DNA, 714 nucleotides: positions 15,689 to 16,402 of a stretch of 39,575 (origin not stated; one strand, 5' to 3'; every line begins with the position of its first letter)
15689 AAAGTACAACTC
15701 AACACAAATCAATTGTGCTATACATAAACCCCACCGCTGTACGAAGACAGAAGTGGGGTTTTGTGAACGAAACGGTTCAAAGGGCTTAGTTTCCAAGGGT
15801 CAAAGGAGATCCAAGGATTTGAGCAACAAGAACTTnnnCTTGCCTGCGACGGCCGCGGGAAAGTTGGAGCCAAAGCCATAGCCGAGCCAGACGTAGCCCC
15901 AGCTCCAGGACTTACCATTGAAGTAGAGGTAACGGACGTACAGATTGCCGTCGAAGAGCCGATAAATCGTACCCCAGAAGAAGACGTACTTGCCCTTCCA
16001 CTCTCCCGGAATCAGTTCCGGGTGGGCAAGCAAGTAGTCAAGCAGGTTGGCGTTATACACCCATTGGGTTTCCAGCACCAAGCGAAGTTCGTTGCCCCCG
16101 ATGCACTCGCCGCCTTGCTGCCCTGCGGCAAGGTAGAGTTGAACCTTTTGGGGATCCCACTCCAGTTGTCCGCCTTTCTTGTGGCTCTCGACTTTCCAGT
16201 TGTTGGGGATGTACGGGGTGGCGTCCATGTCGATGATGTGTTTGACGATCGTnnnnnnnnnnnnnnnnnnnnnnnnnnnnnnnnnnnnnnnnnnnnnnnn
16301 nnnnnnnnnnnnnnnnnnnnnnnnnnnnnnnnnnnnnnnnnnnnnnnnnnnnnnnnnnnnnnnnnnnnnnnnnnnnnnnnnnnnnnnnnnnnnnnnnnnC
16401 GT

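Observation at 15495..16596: Compositionally foreign single-gene cassette (unknown 187-aa protein) wedged between rpoC and ftsK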

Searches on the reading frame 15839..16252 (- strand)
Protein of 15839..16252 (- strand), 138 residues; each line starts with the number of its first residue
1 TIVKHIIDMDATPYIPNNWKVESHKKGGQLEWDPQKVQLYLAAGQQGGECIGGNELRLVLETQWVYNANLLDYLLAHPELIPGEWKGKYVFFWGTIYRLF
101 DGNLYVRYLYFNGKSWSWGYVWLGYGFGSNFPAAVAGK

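Call 63: predict_structure(alignment_id=A5)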
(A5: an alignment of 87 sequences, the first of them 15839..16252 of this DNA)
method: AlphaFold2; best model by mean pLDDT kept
length: 138 residues; sequences in the alignment: 87
mean_pLDDT: 97.1   pTM: 0.91
mean pLDDT of the five models: 97.1, 97.1, 96.8, 96.7, 96.4
residues with pLDDT >= 90: 134; 70-90: 3; 50-70: 1; < 50: 0
segments of 3 or more residues with pLDDT < 50: none
pLDDT, mean of each block of 10 residues (from residue 1): 91 97 98 97 97 98 98 98 98 98 98 98 98 94
secondary structure, 60 per line:
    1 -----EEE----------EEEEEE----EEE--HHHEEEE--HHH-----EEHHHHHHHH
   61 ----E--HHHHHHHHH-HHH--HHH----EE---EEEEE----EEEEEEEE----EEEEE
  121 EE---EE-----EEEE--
elements in order: E6-8 E19-24 E29-31 E37-40 H53-60 H68-76 E95-99 E104-111 E116-122 E133-136

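Call 66: fold_search(model_id=the predicted structure, library=pdb)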
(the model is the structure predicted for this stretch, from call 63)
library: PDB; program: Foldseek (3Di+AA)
matches with E <= 10: 93; with E <= 0.001: 0
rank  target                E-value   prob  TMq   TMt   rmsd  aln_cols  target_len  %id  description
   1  8oks_B                2.2e-01  0.57  0.40  0.46  10.2       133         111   10  Crystal structure of Bdellovibrio bacteriovorus Bd2740 C-terminal domain (released 2023-10-25)
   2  3wbr_H                8.8e-01  0.28  0.38  0.41   9.1       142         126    8  Crystal structure of carbohydrate recognition domain of Blood Dendritic Cell Antigen-2 (BDCA2) lectin (crystal form-3) (released 2013-12-25)
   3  3wbp_A                9.3e-01  0.25  0.40  0.42  11.3       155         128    9  Crystal structure of carbohydrate recognition domain of Blood Dendritic Cell Antigen-2 (BDCA2) lectin (crystal form-1) (released 2013-12-25)
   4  3wbr_F                1.0e+00  0.16  0.34  0.37  11.0       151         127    9  Crystal structure of carbohydrate recognition domain of Blood Dendritic Cell Antigen-2 (BDCA2) lectin (crystal form-3) (released 2013-12-25)
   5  5ibo_A                1.6e+00  0.14  0.18  0.15   9.5        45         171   11  1.95A resolution structure of NanoLuc luciferase (released 2016-04-13)
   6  3whd_A                1.7e+00  0.13  0.30  0.29   6.6       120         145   11  C-type lectin, human MCL (released 2013-10-23)
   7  3wbr_A                1.7e+00  0.12  0.34  0.36  11.2       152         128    9  Crystal structure of carbohydrate recognition domain of Blood Dendritic Cell Antigen-2 (BDCA2) lectin (crystal form-3) (released 2013-12-25)
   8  3wbr_E                1.8e+00  0.11  0.33  0.35  11.4       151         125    9  Crystal structure of carbohydrate recognition domain of Blood Dendritic Cell Antigen-2 (BDCA2) lectin (crystal form-3) (released 2013-12-25)
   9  2mo5_MODEL_1_A        1.9e+00  0.04  0.19  0.19  14.9       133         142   13  hIFABP-oleate complex (released 2015-04-22)
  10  1v7p_B                2.6e+00  0.08  0.33  0.35  13.4       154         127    6  Structure of EMS16-alpha2-I domain complex (released 2004-09-07)
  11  1ohq_B                2.6e+00  0.02  0.15  0.16  14.1       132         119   11  Crystal structure of HEL4, a soluble human VH antibody domain resistant to aggregation (released 2004-03-11)
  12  3eoz_B                2.7e+00  0.05  0.15  0.12  10.1        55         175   20  Crystal Structure of Phosphoglycerate Mutase from Plasmodium Falciparum, PFD0660w (released 2008-11-25)
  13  7sns_B                3.4e+00  0.10  0.18  0.15   9.4        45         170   13  1.55A Resolution Structure of NanoLuc Luciferase (released 2022-11-16)
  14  7mjb_A                3.6e+00  0.09  0.18  0.15   9.6        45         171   11  Crystal Structure of Nanoluc Luciferase Mutant R164Q (released 2021-05-05)
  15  6n7p_M                3.8e+00  0.02  0.13  0.15   9.8        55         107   11  S. cerevisiae spliceosomal E complex (UBC4) (released 2019-09-18)
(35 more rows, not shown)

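Call 79: fold_search(model_id=the predicted structure, library=viral)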
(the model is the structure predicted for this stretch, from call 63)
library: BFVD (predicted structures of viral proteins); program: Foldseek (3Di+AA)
matches with E <= 10: 167; with E <= 0.001: 0
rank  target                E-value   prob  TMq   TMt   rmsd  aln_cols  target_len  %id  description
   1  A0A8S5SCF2            2.8e-01  0.07  0.14  0.19  15.4       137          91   14  Uncharacterized protein [Siphoviridae sp. ctrCv3]
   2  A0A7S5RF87            5.5e-01  0.08  0.24  0.17  22.0       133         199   10  Uncharacterized protein [Rhizobium phage RHph_N34]
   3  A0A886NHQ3            6.9e-01  0.05  0.21  0.11  23.8       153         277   11  (no name in the UniProt tables at hand)
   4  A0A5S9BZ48            8.2e-01  0.06  0.19  0.13  14.7       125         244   11  Uncharacterized protein [Tenacibaculum phage PTm1]
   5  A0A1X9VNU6            1.0e+00  0.10  0.21  0.11  11.0        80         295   14  Putative sensory box histidine kinase/response protein [Mimivirus AB-566-O17]
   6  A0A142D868            1.2e+00  0.02  0.15  0.05  23.7       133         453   16  Maturation (Fragment) [Leviviridae sp.]
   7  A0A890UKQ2            1.3e+00  0.18  0.38  0.37  10.7       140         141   10  (no name in the UniProt tables at hand)
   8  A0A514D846            1.8e+00  0.18  0.18  0.26   3.7        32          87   19  Uncharacterized protein [Leviviridae sp.]
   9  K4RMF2                1.8e+00  0.18  0.17  0.25   2.5        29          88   24  Uncharacterized protein [Pseudomonas phage vB_PaeM_C2-10_Ab1]
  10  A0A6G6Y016            2.2e+00  0.08  0.15  0.16   8.3        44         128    7  (no name in the UniProt tables at hand)
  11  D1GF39                2.2e+00  0.04  0.18  0.24  12.2       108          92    8  Uncharacterized protein [Sulfolobus spindle-shaped virus 6]
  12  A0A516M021            2.4e+00  0.09  0.18  0.25  11.5        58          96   16  (no name in the UniProt tables at hand)
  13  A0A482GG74            2.4e+00  0.09  0.16  0.04   7.9        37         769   24  Tail fiber protein [Escherichia phage EdH4]
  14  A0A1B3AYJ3            2.5e+00  0.10  0.17  0.31   5.9        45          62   18  Uncharacterized protein [Gordonia phage Bantam]
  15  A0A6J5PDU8            2.5e+00  0.06  0.15  0.17  11.9        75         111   15  Uncharacterized protein [uncultured Caudovirales phage]
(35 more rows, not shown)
